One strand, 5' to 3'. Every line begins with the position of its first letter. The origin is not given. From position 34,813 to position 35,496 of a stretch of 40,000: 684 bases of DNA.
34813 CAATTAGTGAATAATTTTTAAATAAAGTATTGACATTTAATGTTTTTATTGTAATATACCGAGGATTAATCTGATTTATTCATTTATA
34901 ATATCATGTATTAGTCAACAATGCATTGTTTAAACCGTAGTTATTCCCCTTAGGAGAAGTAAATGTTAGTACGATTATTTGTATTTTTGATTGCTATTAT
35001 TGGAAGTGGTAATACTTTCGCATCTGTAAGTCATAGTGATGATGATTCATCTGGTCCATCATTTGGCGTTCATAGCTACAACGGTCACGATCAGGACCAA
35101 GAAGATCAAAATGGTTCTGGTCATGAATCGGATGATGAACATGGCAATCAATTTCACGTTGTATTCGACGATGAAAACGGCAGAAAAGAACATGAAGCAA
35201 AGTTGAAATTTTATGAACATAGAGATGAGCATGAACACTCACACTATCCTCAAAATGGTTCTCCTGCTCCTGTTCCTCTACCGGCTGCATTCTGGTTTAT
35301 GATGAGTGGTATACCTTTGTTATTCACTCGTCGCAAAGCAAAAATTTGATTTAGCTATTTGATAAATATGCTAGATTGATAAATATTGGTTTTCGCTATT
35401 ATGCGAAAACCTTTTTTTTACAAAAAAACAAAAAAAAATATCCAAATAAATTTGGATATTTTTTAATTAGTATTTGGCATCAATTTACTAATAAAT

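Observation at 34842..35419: His-rich PEP/VPLPA-CTERM protein whose likely ancestral TGA stop is now read as glycine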

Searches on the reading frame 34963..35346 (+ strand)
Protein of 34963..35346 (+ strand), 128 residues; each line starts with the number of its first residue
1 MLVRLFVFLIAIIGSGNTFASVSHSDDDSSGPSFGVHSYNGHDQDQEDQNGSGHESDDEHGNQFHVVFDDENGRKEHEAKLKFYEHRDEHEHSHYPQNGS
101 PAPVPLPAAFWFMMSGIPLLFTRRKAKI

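Call 6: search_protein_families(library=ncbifam, proteins=[window:34963-35346:+], max_evalue=10)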
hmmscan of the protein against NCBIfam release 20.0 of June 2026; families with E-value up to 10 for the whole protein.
seq(128 aa): 2 families
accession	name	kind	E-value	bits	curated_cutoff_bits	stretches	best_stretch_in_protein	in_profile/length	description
TIGR03370.1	VPLPA-CTERM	domain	0.0019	18.2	25.35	1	104-117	1-14/25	VPLPA-CTERM sorting domain-containing protein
NF041927.1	Xrt_dep_XDP1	equivalog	0.067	13.1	125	1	65-125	185-241/242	exosortase-dependent surface protein XDP1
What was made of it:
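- Closest known: VPLPA-CTERM / PEP-CTERM sorting-domain proteins. Different: Scores below the curated cutoff (18.2 against 25.35 bits, call 6).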

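Call 7: search_protein_families(library=pfam, proteins=[window:34963-35346:+], max_evalue=10)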
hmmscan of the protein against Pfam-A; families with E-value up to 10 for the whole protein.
seq(128 aa): 0 families
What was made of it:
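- On PEP-CTERM / VPLPA-CTERM sorting domain (TIGR02595, TIGR03370, PF07589): There is no TIGR02595 hit and no Pfam hit (calls 6, 7).
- Tried and rejected: Pfam on the protein: no hit (call 7).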

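Call 8: find_homologous_proteins(query=window:34963-35346:+, max_evalue=0.01)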
Query seq(128 aa) (128 aa): 1 proteins with E <= 0.01 among 5 candidates.
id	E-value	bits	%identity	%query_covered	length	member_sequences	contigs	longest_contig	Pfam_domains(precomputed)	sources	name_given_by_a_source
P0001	4.0e-70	252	90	99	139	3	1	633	-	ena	-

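Call 10: list_cluster_members(proteins=[P0001, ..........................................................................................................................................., window:34963-35346:+])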
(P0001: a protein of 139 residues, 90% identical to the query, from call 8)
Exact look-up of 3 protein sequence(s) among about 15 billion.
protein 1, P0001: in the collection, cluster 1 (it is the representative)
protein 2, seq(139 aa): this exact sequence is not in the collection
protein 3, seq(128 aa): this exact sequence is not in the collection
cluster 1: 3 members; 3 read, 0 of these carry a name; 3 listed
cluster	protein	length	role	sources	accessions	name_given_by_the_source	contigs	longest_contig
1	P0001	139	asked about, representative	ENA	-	-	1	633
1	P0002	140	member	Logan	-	-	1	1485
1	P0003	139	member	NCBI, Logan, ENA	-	-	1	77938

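Call 12: find_encoding_contigs(protein=P0003, flank=10000, max_places=6)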
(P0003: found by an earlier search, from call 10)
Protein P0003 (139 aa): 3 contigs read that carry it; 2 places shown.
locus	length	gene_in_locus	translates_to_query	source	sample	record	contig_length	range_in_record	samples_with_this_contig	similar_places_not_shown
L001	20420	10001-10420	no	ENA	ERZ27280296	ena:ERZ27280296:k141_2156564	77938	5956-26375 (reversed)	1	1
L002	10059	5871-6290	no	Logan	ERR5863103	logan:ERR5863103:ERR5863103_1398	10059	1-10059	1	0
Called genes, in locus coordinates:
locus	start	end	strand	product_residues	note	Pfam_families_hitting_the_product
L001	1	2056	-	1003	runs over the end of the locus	PF00403:HMA, PF00122:E1-E2_ATPase, PF00702:Hydrolase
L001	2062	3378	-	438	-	PF13386:DsbD_2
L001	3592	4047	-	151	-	-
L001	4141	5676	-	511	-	-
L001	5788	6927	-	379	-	PF02769:AIRS_C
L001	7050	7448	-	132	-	-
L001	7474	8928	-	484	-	PF00005:ABC_tran, PF13304:AAA_21 (faint), PF00005:ABC_tran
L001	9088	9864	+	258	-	PF01564:Spermine_synth (faint)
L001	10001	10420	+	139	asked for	-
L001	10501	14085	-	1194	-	-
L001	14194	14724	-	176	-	-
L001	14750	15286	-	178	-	-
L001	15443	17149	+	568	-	PF07724:AAA_2, PF10431:ClpB_D2-small (weak)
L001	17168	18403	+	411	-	PF01075:Glyco_transf_9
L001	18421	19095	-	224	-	-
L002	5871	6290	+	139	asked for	-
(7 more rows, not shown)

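Call 13: find_encoding_contigs(protein=P0002, flank=10000)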
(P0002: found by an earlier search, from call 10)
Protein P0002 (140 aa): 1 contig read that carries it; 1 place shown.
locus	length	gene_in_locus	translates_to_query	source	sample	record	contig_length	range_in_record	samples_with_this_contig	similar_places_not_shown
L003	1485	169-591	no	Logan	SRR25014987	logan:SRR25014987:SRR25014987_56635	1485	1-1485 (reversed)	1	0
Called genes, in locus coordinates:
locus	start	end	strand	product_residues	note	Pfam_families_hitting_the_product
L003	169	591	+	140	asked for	-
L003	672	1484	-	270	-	?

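Call 14: find_encoding_contigs(protein=P0001, flank=10000)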
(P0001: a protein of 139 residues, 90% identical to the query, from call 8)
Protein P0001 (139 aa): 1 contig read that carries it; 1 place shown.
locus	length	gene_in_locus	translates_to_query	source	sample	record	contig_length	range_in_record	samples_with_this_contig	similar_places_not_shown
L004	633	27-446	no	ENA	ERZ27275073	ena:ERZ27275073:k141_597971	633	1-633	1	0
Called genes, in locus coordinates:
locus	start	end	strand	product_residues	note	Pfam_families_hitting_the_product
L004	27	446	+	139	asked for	-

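Call 27: search_protein_representatives(alignment_id=A2)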
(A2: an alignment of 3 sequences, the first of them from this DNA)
Query: 3 sequences, 129 profile positions. Proteins with E-value up to 0.001 (for the whole library): 4; up to 1e-10: 1; up to 1e-30: 1. The best 4 are listed.
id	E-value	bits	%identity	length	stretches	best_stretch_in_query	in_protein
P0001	9.6e-82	288.0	-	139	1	1-129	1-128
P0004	6.7e-07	46.0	-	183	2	38-127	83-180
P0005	1.2e-06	45.2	-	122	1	1-122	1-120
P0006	4.6e-05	40.1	-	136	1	6-123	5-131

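Call 29: find_encoding_contigs(protein=P0005, flank=10000)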
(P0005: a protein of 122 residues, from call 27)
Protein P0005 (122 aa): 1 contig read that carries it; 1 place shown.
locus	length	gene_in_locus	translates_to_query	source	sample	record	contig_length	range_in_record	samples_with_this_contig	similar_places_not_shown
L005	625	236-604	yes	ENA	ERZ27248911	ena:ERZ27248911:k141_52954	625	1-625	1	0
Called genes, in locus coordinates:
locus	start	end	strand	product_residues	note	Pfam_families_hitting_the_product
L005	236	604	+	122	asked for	-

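Call 30: find_encoding_contigs(protein=P0006, flank=10000)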
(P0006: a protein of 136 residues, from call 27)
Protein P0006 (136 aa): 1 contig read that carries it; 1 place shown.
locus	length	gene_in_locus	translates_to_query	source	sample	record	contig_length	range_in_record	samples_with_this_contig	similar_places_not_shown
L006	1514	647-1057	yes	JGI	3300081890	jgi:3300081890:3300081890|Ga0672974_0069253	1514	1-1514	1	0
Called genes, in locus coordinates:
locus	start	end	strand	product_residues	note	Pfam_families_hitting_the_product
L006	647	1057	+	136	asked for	-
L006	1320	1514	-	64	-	?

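Call 31: find_encoding_contigs(protein=P0004, flank=10000)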
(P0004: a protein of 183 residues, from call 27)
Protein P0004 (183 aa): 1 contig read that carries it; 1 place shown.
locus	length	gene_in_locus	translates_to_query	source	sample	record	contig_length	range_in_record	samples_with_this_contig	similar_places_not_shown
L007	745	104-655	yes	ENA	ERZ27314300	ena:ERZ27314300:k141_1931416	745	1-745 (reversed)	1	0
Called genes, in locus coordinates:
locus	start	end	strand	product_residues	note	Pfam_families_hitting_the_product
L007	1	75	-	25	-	?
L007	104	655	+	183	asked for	-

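Call 35: search_protein_families(library=ncbifam, proteins=[P0004, P0005, P0006], max_evalue=10)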
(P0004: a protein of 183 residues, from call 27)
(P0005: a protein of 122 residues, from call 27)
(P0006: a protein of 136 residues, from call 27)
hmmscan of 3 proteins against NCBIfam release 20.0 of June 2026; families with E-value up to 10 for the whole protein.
P0004 (183 aa): 19 families
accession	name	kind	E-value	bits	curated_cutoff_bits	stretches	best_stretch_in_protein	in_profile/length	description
TIGR03370.1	VPLPA-CTERM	domain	1.2e-07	31.6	25.35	1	158-181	1-24/25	VPLPA-CTERM sorting domain-containing protein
NF033554.9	floc_PepA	equivalog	3.7e-06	27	80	1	157-182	236-261/261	flocculation-associated PEP-CTERM protein PepA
NF038119.1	PEP_CTERM_MHFG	equivalog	8.2e-06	26.3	100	1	53-181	132-259/260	MHFG family PEP-CTERM protein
NF041538.1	PEP_EDSA_1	subfamily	0.00022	21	100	1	156-181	281-307/307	EDSAP-1 family PEP-CTERM protein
NF041927.1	Xrt_dep_XDP1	equivalog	0.00059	19.9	125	2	156-181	217-242/242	exosortase-dependent surface protein XDP1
NF038118.1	PEP_CTERM_CCXG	equivalog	0.0028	17.3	90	1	140-181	159-199/199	CCXG family PEP-CTERM protein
NF038129.1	PEP_NF038129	equivalog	0.0055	16.6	65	1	154-181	167-194/194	NF038129 family PEP-CTERM protein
TIGR02595.1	PEP_CTERM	domain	0.0059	17.4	16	1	158-181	1-24/24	PEP-CTERM sorting domain-containing protein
NF038125.1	PEP_CTERM_THxN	subfamily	0.018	14.7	85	1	157-181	221-246/246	THxN family PEP-CTERM protein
NF038120.1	PEP_CTERM_QFxxD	subfamily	0.031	14.1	80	1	146-180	181-215/215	NF038120 family PEP-CTERM protein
NF038126.1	PEP_CTERM_FxDxF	subfamily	0.047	13.9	50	1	154-181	138-165/165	FxDxF family PEP-CTERM protein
NF038124.1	PEP_CTERM_TLD_A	exception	0.13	11.8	100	1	155-181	208-234/235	PEP_CTERM-anchored TLD domain-containing protein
NF033947.0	PEP-cistern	hypoth_equivalog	0.15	11.8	60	1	149-180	164-195/195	cistern family PEP-CTERM protein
NF045516.2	SepX_GlpR_1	exception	0.15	11.8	160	1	38-150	60-172/293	divisome protein SepX/GlpR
TIGR03901.2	MYXO-CTERM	domain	0.17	12.3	20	1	155-181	8-33/34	MYXO-CTERM sorting domain-containing protein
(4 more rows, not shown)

P0005 (122 aa): 2 families
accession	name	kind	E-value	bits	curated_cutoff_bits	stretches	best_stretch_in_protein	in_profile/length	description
NF038119.1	PEP_CTERM_MHFG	equivalog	0.032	14.6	100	1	80-120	213-253/260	MHFG family PEP-CTERM protein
NF038126.1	PEP_CTERM_FxDxF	subfamily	1.8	8.8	50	1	100-119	139-158/165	FxDxF family PEP-CTERM protein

P0006 (136 aa): 7 families
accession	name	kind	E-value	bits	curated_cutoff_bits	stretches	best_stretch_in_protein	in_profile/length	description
NF033554.9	floc_PepA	equivalog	1e-06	28.8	80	1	109-134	234-259/261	flocculation-associated PEP-CTERM protein PepA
NF041927.1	Xrt_dep_XDP1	equivalog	0.00048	20.2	125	1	105-134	213-241/242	exosortase-dependent surface protein XDP1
TIGR03370.1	VPLPA-CTERM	domain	0.00097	19.1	25.35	1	112-134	1-23/25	VPLPA-CTERM sorting domain-containing protein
NF041538.1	PEP_EDSA_1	subfamily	0.0017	18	100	1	110-134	281-306/307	EDSAP-1 family PEP-CTERM protein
NF038125.1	PEP_CTERM_THxN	subfamily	0.0027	17.3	85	1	109-134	222-245/246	THxN family PEP-CTERM protein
NF038129.1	PEP_NF038129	equivalog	0.021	14.7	65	1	68-134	127-193/194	NF038129 family PEP-CTERM protein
NF033947.0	PEP-cistern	hypoth_equivalog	0.061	13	60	1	85-134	147-195/195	cistern family PEP-CTERM protein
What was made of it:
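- P0004 passes TIGR03370 (31.6 bits) and TIGR02595 (call 35).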

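Call 37: find_homologous_proteins(query=A3, max_evalue=0.01)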
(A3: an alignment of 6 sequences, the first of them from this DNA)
Query A3 (6 sequences) (128 aa, profile of the alignment): 17 proteins with E <= 0.01 among 7528 candidates.
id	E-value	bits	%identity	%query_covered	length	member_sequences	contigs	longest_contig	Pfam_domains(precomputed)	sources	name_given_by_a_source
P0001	1.3e-58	215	90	99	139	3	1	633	-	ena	-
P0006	4.7e-39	152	30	85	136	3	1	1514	-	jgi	jgi:hypothetical protein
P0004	3.2e-36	143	33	78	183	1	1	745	-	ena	-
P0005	2.2e-29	121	26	94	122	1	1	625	-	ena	-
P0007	2.8e-25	107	29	100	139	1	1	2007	-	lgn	-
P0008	5.7e-12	64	78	7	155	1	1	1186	-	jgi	jgi:hypothetical protein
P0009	1.4e-9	57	83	5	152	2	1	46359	-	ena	-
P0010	4.5e-6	45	83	5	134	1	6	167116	-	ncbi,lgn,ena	-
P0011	1.1e-5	44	44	21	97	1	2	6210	-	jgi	jgi:hypothetical protein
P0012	1.8e-3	37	83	5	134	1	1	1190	-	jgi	jgi:hypothetical protein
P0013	4.3e-3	36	57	22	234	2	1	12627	-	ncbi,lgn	-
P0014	5.0e-3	35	53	22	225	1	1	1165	-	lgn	-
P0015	5.4e-3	35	39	43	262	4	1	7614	-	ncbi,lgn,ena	-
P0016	7.2e-3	35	49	27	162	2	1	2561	-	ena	-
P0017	7.3e-3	35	100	5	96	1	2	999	PF07589.17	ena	-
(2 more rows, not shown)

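Call 39: find_encoding_contigs(protein=P0010, flank=10000, max_places=2)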
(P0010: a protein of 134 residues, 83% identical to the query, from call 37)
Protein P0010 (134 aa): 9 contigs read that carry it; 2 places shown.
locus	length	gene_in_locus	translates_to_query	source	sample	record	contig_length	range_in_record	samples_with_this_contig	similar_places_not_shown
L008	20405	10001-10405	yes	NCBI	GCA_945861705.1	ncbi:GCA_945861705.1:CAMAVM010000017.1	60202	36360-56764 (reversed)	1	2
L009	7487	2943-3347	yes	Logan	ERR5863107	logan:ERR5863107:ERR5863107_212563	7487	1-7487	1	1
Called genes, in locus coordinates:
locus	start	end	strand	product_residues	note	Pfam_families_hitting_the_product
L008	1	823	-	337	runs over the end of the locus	PF00579:tRNA-synt_1b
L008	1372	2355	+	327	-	PF01061:ABC2_membrane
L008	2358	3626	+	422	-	PF13304:AAA_21 (faint), PF00005:ABC_tran, PF14524:Wzt_C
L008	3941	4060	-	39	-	-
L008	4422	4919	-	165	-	-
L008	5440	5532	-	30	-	-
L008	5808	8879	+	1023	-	PF00873:ACR_tran, PF02355:SecD_SecF_C (faint)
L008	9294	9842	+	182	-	-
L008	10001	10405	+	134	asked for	-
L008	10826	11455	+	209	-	-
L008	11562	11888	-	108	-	PF01521:Fe-S_biosyn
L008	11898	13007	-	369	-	PF00266:Aminotran_5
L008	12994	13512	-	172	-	PF02082:Rrf2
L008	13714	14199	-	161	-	-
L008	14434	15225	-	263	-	-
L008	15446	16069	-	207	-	PF11075:DUF2780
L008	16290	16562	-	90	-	PF04362:Iron_traffic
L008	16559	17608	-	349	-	PF00730:HhH-GPD, PF00633:HHH (weak), PF14815:NUDIX_4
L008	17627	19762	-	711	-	PF05170:AsmA, PF05359:DUF748, PF13116:YhdP (weak), PF05170:AsmA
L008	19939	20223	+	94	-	-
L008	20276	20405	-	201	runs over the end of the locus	PF00578:AhpC-TSA, PF08534:Redoxin, PF10417:1-cysPrx_C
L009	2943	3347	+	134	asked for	-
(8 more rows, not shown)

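Call 40: find_encoding_contigs(protein=P0009, flank=10000, max_places=2)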
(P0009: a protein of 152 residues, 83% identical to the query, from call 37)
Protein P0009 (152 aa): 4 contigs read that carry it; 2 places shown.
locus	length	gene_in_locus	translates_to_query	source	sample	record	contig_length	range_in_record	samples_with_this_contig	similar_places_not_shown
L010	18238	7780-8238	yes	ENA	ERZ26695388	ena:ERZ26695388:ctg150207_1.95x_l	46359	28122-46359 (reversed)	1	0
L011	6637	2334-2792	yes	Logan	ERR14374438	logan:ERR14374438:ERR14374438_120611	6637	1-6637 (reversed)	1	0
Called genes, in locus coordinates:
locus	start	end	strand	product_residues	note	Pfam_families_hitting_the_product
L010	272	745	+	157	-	PF00515:TPR_1 (faint), PF07719:TPR_2 (faint), PF13174:TPR_6 (faint), PF13181:TPR_8 (faint), PF13414:TPR_11 (faint), PF13424:TPR_12 (faint), PF13428:TPR_14 (faint), PF13432:TPR_16 (weak), +2 more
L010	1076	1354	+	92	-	PF00483:NTP_transferase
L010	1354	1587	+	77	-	PF00483:NTP_transferase (weak)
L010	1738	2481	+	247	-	PF22640:ManC_GMP_beta-helix, PF01050:MannoseP_isomer, PF07883:Cupin_2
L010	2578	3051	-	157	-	-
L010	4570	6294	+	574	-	PF00873:ACR_tran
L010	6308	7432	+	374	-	PF00873:ACR_tran, PF02355:SecD_SecF_C (weak)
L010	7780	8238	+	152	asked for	-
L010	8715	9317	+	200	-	-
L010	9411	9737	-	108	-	PF01521:Fe-S_biosyn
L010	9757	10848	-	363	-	PF00266:Aminotran_5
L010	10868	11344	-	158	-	PF02082:Rrf2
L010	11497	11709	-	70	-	-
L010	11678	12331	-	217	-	PF00132:Hexapep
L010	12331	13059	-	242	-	PF00588:SpoU_methylase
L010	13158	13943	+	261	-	PF00459:Inositol_P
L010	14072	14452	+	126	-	-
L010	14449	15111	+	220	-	PF10816:DUF2760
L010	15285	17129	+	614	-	PF00012:HSP70, PF06723:MreB_Mbl (weak)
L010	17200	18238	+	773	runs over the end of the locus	PF00012:HSP70, PF06723:MreB_Mbl (weak), PF12531:DUF3731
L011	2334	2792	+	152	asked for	-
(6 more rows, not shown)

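Call 43: find_related_loci(query=A4, collection=genome_contigs, flank=10000)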
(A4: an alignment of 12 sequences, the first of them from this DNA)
Query A4 (128 aa) in genome_contigs; peptide patterns used: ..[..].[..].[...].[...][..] (x = any residue, [..] = any of these).
600 stretches matched a pattern (row limit reached: there are more); 10 encode a relative of the query (tblastn E <= 1e-3); 10 distinct loci.
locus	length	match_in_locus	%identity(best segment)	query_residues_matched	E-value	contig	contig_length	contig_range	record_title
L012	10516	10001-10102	53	98-128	1e-8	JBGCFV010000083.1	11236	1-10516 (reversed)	MAG: Gammaproteobacteria bacterium isolate SGMAG-12 contig83, whole genome shotgun sequence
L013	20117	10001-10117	49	92-127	4e-7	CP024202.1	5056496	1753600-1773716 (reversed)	Methylomicrobium sp. wino1 chromosome, complete genome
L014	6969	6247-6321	68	104-128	1e-6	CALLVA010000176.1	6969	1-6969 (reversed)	MAG: uncultured Parvularculaceae bacterium isolate L1_Bin_Bin_25_1 genome assembly, contig: c_000000519727, whole genome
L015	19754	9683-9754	67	104-127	2e-6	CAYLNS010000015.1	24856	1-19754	MAG TPA_asm: uncultured Methylomarinum sp. isolate SRP163575_co3_77 genome assembly, contig: NODE_1989_length_24856_cov_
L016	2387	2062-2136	64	101-125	2e-6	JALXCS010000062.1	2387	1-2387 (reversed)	MAG: Methylomonas sp. isolate T2_metabat2_scaf2bin.191 T2_NODE_136987_length_2387_cov_1.257080, whole genome shotgun seq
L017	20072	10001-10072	67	102-125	3e-6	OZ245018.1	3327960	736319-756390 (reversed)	MAG: Gammaproteobacteria bacterium isolate 946ad2bf-fb27-4ec7-8787-b9044ac20274 genome assembly, chromosome: 1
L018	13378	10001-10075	60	93-117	7e-6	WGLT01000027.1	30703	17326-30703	MAG: Alphaproteobacteria bacterium isolate RI_591 c_000000117278, whole genome shotgun sequence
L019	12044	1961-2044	57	98-125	7e-6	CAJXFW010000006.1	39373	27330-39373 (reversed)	MAG TPA_asm: uncultured Thiogranum sp. isolate SRR4028170_bin.1_MetaBAT_v2.12.1_MAG genome assembly, contig: NODE_214_le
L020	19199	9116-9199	57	98-125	9e-6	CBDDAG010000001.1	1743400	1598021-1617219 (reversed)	MAG: Gammaproteobacteria bacterium isolate da2c0b02-0042-499d-be3c-6ebcc0061ba8 genome assembly, contig: contig_1, whole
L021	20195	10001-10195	27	59-127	4e-5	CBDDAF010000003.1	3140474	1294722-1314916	MAG: Gammaproteobacteria bacterium isolate 2d973ff8-7951-42ef-854c-d078a0e890bc genome assembly, contig: contig_3, whole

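Call 49: search_protein_families(library=ncbifam, proteins=[L008:5808-8879:+, L008:9294-9842:+, L008:10826-11455:+, L008:4422-4919:-, L010:8715-9317:+, L010:2578-3051:-], max_evalue=0.001)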
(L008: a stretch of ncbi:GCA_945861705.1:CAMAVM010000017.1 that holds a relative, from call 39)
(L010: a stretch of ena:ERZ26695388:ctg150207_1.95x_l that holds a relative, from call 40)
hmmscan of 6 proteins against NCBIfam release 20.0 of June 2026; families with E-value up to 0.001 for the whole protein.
L008:5808-8879:+ (1023 aa): 13 families
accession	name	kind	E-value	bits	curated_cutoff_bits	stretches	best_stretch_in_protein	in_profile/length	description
TIGR00914.1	2A0601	subfamily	7e-191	636.6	701.45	1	1-1017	1-1032/1051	CusA/CzcA family heavy metal efflux RND transporter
NF033617.1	RND_permease_2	subfamily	6.4e-132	441.5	1250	1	16-1017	11-1004/1009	multidrug efflux RND transporter permease subunit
NF000282.2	RND_permease_1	subfamily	2e-101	340.5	1250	1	17-1016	12-1023/1029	multidrug efflux RND transporter permease subunit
TIGR00915.1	2A0602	subfamily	1.2e-87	294.9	940.35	1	18-1016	14-1024/1050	efflux RND transporter permease subunit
NF007905.0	PRK10614.1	equivalog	3.9e-80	269.8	1774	1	18-1020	16-1008/1025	multidrug efflux RND transporter permease subunit MdtC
NF007798.0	PRK10503.1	equivalog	4.1e-73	246.5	1584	1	17-1020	26-1022/1040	MdtB/MuxB family multidrug efflux RND transporter permease subunit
NF007133.0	PRK09579.1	equivalog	5.5e-65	219.5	1763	1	15-1016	13-998/1017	multidrug efflux RND transporter permease subunit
NF007131.0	PRK09577.1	equivalog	2.8e-63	214.1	1768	2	8-584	4-590/1045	multidrug efflux RND transporter permease subunit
NF007842.1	PRK10555.1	equivalog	9.5e-60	202.5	1854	2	18-499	14-498/1036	multidrug efflux RND transporter permease AcrD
NF011706.2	PRK15127.1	equivalog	7.1e-52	176.5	2150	1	17-1018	13-1027/1049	multidrug efflux RND transporter permease subunit AcrB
NF000037.1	RND_perm_OqxB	exception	3.3e-43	147.7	2200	2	16-519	14-518/1050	multidrug efflux RND transporter permease subunit OqxB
NF009583.0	PRK13024.1-3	subfamily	0.00065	17.8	721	0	348-469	590-708/755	protein translocase subunit SecDF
TIGR00966.2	transloc_SecF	equivalog_domain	0.00069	19.2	160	0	343-468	131-253/279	protein translocase subunit SecF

L008:9294-9842:+ (182 aa): 4 families
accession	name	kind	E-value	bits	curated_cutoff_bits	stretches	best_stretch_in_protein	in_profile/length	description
NF038127.1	FDP_fam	subfamily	2.7e-26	92.8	29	1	17-141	2-150/150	DVUA0089 family protein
NF033554.9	floc_PepA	equivalog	9.7e-06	25.6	80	1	27-176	126-259/261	flocculation-associated PEP-CTERM protein PepA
NF041538.1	PEP_EDSA_1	subfamily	1.6e-05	24.7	100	1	133-175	267-305/307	EDSAP-1 family PEP-CTERM protein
NF041927.1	Xrt_dep_XDP1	equivalog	0.00054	20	125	0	148-176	213-241/242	exosortase-dependent surface protein XDP1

L008:10826-11455:+ (209 aa): 3 families
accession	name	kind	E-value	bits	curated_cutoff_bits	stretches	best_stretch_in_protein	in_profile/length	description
NF033554.9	floc_PepA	equivalog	2.9e-07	30.6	80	1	147-201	206-259/261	flocculation-associated PEP-CTERM protein PepA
TIGR03370.1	VPLPA-CTERM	domain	1.4e-05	25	25.35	1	179-201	1-23/25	VPLPA-CTERM sorting domain-containing protein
NF041538.1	PEP_EDSA_1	subfamily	0.00068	19.4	100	0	173-201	279-306/307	EDSAP-1 family PEP-CTERM protein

L008:4422-4919:- (165 aa): 2 families
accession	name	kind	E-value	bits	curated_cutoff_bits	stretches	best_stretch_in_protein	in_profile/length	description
NF033554.9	floc_PepA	equivalog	4.8e-06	26.6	80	1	139-164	236-261/261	flocculation-associated PEP-CTERM protein PepA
TIGR03370.1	VPLPA-CTERM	domain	0.00016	21.6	25.35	1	141-164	2-25/25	VPLPA-CTERM sorting domain-containing protein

L010:8715-9317:+ (200 aa): 2 families
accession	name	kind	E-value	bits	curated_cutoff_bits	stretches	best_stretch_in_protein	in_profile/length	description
NF033554.9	floc_PepA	equivalog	1.4e-05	25.1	80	1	163-193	232-260/261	flocculation-associated PEP-CTERM protein PepA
TIGR03370.1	VPLPA-CTERM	domain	0.00014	21.8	25.35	1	170-192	1-23/25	VPLPA-CTERM sorting domain-containing protein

L010:2578-3051:- (157 aa): 0 families
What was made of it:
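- Metal binding rests on composition, and on a CusA/CzcA-like RND gene (636.6 bits, below its 701.45 cutoff) upstream of the relatives' gene, separated from it by one gene in L008 (calls 39, 40, 49).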

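Call 69: find_related_loci(query=window:34963-35346:+, collection=metagenome_contigs, flank=6000)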
Query seq(128 aa) (128 aa) in metagenome_contigs; peptide patterns used: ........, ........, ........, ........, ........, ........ (x = any residue, [..] = any of these).
600 stretches matched a pattern, but none encodes a relative of the query by tblastn (E <= 1e-3).

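Call 70: find_related_loci(query=window:34963-35346:+, collection=viral_contigs, flank=6000)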
Query seq(128 aa) (128 aa) in viral_contigs; peptide patterns used: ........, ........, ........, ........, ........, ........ (x = any residue, [..] = any of these).
32 stretches matched a pattern, but none encodes a relative of the query by tblastn (E <= 1e-3).
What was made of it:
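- Tried and rejected: Close relatives in JGI metagenome contigs and IMG/VR viral contigs: none (calls 69, 70).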
